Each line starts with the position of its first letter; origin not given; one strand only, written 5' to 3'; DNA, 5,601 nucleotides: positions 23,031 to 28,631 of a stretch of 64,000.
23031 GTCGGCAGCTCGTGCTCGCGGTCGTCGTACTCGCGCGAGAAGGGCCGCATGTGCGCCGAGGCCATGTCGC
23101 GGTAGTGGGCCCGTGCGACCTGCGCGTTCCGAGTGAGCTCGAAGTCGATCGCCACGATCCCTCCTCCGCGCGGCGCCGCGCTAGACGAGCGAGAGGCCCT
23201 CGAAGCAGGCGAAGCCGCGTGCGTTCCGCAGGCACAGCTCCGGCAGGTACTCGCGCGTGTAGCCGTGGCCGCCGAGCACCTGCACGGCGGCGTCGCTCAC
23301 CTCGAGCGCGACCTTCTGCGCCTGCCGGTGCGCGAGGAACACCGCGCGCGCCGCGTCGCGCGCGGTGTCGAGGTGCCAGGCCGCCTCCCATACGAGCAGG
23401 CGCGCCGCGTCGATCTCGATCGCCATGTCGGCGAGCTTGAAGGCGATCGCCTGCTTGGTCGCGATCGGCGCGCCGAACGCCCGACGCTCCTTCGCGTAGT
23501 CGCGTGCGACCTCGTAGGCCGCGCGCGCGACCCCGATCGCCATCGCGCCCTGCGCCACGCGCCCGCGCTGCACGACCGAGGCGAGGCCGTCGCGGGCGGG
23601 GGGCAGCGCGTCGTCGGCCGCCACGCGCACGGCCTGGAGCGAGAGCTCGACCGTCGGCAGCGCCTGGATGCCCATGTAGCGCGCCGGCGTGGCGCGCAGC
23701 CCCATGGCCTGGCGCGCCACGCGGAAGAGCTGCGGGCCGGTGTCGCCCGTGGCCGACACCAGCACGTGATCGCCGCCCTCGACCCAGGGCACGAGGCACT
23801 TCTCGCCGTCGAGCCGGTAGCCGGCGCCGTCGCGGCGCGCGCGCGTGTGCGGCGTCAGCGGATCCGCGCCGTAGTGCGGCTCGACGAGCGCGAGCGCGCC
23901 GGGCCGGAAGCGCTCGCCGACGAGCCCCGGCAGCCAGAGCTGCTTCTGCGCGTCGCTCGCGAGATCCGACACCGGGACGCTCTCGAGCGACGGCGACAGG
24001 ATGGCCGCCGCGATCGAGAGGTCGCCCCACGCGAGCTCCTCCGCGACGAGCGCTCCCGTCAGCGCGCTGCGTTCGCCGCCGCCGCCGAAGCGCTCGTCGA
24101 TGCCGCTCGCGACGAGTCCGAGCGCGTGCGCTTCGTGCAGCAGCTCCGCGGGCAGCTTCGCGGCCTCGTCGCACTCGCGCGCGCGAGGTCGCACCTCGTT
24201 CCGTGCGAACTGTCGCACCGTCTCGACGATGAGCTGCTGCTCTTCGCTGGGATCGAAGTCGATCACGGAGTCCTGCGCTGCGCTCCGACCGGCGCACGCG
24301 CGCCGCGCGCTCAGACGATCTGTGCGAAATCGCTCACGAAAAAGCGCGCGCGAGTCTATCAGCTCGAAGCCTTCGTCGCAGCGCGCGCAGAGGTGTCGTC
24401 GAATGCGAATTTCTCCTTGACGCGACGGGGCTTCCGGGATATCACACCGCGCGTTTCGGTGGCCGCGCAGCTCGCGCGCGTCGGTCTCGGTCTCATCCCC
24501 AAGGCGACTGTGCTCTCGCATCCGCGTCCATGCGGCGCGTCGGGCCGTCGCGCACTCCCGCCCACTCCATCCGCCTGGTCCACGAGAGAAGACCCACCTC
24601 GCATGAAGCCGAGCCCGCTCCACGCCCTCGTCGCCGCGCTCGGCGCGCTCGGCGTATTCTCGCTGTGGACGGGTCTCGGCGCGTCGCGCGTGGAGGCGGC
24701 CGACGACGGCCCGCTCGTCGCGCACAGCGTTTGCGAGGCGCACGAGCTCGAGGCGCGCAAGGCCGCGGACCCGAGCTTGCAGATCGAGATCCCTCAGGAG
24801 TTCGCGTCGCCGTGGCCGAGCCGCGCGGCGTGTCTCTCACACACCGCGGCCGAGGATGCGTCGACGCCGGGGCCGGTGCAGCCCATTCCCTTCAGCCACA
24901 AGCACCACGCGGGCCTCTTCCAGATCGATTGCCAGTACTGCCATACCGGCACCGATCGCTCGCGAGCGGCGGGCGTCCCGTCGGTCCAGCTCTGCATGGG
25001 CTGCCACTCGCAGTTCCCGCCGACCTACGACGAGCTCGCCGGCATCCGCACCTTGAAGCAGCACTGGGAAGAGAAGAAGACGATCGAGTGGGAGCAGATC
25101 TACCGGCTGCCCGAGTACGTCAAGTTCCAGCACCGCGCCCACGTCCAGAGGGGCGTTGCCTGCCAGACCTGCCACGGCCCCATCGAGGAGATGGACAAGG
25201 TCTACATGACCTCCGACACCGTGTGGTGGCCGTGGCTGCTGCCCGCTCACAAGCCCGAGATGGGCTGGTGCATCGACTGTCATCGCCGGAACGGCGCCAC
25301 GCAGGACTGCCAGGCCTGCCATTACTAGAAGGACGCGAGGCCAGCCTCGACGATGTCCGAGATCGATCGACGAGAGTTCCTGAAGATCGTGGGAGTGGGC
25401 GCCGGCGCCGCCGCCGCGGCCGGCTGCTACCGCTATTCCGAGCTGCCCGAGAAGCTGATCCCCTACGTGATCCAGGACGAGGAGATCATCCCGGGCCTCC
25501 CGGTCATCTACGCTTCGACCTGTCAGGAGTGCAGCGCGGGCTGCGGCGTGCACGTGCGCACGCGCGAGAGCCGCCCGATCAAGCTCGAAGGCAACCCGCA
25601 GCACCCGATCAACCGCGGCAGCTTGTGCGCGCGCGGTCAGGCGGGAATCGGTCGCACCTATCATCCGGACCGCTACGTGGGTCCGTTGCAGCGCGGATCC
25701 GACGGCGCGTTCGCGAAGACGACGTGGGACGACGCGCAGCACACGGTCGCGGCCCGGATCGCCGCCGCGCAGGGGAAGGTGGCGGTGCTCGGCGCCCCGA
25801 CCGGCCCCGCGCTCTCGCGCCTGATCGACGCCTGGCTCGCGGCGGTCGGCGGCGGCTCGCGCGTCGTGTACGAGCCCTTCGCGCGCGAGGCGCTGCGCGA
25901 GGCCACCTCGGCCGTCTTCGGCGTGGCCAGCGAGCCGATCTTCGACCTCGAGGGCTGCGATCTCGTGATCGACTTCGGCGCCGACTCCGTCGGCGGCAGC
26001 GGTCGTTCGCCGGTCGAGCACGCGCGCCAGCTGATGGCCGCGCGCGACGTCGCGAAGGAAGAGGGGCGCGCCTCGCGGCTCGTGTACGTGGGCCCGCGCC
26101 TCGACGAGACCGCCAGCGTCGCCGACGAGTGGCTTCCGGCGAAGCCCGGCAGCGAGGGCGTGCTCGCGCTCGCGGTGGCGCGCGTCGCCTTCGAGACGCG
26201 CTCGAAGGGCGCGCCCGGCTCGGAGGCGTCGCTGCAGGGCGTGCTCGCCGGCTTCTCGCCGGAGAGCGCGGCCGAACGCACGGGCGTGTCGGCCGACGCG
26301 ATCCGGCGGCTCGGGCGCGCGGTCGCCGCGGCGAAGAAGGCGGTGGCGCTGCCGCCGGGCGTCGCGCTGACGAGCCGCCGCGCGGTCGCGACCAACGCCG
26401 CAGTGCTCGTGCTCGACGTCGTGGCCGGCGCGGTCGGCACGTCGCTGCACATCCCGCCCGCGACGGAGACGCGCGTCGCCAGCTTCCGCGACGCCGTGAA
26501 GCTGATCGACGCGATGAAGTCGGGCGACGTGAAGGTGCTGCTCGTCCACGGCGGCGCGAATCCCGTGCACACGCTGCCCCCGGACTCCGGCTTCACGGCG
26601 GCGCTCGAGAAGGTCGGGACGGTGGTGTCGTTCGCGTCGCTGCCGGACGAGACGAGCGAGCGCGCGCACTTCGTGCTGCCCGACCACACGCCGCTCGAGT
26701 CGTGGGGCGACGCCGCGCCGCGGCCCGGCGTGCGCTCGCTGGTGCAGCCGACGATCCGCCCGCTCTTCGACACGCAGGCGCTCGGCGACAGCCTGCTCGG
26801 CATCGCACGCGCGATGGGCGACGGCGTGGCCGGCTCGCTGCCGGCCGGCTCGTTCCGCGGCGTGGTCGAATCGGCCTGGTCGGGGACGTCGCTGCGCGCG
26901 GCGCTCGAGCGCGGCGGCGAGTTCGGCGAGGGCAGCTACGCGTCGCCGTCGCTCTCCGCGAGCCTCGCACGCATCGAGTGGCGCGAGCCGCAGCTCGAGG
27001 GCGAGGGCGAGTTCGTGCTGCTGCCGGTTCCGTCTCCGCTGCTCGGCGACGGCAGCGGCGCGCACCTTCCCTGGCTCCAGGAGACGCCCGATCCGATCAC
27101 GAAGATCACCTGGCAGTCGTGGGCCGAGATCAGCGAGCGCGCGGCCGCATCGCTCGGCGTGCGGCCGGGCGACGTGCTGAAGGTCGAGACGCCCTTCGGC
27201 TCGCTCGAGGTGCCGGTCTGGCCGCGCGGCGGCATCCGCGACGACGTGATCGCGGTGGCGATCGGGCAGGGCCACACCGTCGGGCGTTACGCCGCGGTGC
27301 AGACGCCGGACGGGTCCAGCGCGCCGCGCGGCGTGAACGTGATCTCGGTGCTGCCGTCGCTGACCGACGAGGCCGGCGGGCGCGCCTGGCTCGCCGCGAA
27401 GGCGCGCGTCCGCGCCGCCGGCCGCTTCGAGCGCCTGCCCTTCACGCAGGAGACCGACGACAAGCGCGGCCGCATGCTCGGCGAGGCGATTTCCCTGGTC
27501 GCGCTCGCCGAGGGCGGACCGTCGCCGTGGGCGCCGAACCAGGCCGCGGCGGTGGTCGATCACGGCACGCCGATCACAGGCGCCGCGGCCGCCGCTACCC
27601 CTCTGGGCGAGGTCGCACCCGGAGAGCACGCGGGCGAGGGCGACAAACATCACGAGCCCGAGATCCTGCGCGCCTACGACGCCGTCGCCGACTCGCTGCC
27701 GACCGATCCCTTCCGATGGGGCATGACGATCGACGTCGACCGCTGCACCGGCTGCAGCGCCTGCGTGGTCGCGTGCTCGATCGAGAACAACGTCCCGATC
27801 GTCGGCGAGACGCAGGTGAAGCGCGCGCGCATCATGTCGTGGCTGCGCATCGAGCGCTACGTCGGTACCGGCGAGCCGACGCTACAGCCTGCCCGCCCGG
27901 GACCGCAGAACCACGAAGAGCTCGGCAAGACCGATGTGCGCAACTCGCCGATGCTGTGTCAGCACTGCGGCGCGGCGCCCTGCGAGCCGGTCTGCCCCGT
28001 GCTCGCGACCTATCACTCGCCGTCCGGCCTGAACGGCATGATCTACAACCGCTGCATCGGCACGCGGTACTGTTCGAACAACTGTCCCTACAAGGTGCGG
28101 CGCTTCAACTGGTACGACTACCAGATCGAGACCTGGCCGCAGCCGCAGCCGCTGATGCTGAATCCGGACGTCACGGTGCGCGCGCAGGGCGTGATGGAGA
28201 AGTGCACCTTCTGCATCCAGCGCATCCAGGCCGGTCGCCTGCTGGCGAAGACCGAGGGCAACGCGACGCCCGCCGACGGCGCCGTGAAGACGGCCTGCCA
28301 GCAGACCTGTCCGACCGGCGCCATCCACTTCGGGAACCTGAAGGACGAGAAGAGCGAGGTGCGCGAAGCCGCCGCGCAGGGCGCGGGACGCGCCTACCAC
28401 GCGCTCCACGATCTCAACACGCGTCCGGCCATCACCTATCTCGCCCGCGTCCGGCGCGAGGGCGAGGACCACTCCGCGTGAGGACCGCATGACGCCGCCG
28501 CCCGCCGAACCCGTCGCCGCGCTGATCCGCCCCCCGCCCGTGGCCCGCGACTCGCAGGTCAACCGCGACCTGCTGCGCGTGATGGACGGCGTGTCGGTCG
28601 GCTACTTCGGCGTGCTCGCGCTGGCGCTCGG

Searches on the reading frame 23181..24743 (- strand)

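Call 10: search_protein_families(library=pfam, proteins=[window:23181-24743:-], max_evalue=0.001)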
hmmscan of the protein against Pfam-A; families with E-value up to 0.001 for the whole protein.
window:23181-24743:- (520 aa): 4 families
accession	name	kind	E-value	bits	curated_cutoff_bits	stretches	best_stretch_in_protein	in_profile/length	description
PF00441.29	Acyl-CoA_dh_1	-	3.9e-32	111.9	22.4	1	391-517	11-137/150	Acyl-CoA dehydrogenase, C-terminal domain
PF02771.21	Acyl-CoA_dh_N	-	1.1e-24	87.3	22.9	1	166-275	1-110/113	Acyl-CoA dehydrogenase, N-terminal domain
PF08028.16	Acyl-CoA_dh_2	-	2.6e-12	47.6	22.7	1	398-509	3-124/134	Acyl-CoA dehydrogenase, C-terminal domain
PF02770.24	Acyl-CoA_dh_M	-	4.2e-08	33.7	33.3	1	283-372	1-97/97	Acyl-CoA dehydrogenase, middle domain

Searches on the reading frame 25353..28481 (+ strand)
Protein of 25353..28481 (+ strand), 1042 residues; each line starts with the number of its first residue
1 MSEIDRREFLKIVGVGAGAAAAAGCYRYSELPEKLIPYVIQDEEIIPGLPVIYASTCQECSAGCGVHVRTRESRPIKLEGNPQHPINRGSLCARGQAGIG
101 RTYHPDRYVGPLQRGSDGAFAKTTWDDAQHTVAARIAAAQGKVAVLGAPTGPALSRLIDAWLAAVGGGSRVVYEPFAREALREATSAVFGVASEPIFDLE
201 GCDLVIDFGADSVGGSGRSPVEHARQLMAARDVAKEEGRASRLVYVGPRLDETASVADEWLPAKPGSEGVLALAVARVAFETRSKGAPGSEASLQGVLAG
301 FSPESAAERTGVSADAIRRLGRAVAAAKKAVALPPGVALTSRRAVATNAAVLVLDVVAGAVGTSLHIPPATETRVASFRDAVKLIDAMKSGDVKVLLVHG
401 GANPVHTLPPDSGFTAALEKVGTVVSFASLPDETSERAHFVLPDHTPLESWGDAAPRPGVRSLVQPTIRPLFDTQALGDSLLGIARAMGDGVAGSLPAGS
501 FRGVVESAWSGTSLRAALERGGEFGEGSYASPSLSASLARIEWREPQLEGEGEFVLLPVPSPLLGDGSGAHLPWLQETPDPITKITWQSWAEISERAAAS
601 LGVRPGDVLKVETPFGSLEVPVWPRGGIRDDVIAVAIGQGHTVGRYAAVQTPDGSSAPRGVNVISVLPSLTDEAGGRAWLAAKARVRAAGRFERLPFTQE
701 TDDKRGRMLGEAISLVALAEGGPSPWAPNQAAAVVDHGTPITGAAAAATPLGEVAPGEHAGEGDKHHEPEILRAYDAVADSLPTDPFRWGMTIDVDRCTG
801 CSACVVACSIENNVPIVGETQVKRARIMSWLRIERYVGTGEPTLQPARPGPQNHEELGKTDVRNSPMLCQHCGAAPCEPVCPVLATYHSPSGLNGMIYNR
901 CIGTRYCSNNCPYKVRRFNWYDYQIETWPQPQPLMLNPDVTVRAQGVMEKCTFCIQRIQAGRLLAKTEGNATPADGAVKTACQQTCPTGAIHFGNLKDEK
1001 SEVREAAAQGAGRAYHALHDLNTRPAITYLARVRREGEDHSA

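Call 10: search_protein_families(library=pfam, proteins=[window:25353-28481:+], max_evalue=0.001)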
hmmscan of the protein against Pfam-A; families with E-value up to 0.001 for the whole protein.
window:25353-28481:+ (1042 aa): 10 families
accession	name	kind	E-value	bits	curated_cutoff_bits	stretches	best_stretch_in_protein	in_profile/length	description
PF04879.21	Molybdop_Fe4S4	-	3.1e-14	53.1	22.7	1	53-104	4-55/55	Molybdopterin oxidoreductase Fe4S4 domain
PF12838.12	Fer4_7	-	3.3e-12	47.1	27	2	797-883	1-50/52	4Fe-4S dicluster domain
PF00384.28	Molybdopterin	-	4.8e-12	46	24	1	109-450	3-316/353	Molybdopterin oxidoreductase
PF13247.11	Fer4_11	-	1.8e-09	38.2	26.2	1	865-924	6-67/100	4Fe-4S dicluster domain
PF01568.27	Molydop_binding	-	3.7e-07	30.6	26.8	1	590-651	31-83/110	Molydopterin dinucleotide binding domain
PF13183.11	Fer4_8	-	2.6e-06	28.3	27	1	795-883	2-66/68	4Fe-4S dicluster domain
PF13237.11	Fer4_10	-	2.7e-05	24.4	25.5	0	863-912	3-53/53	4Fe-4S dicluster domain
PF25160.1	LdpA_Fe-S-bd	-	5.3e-05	23.3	27.6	0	874-914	6-41/49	LdpA Fe-S cluster-binding domain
PF12797.12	Fer4_2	-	8.6e-05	22.7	24.5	1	789-808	1-20/22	4Fe-4S binding domain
PF13187.11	Fer4_9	-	0.0004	20.8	27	0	797-883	1-49/52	4Fe-4S dicluster domain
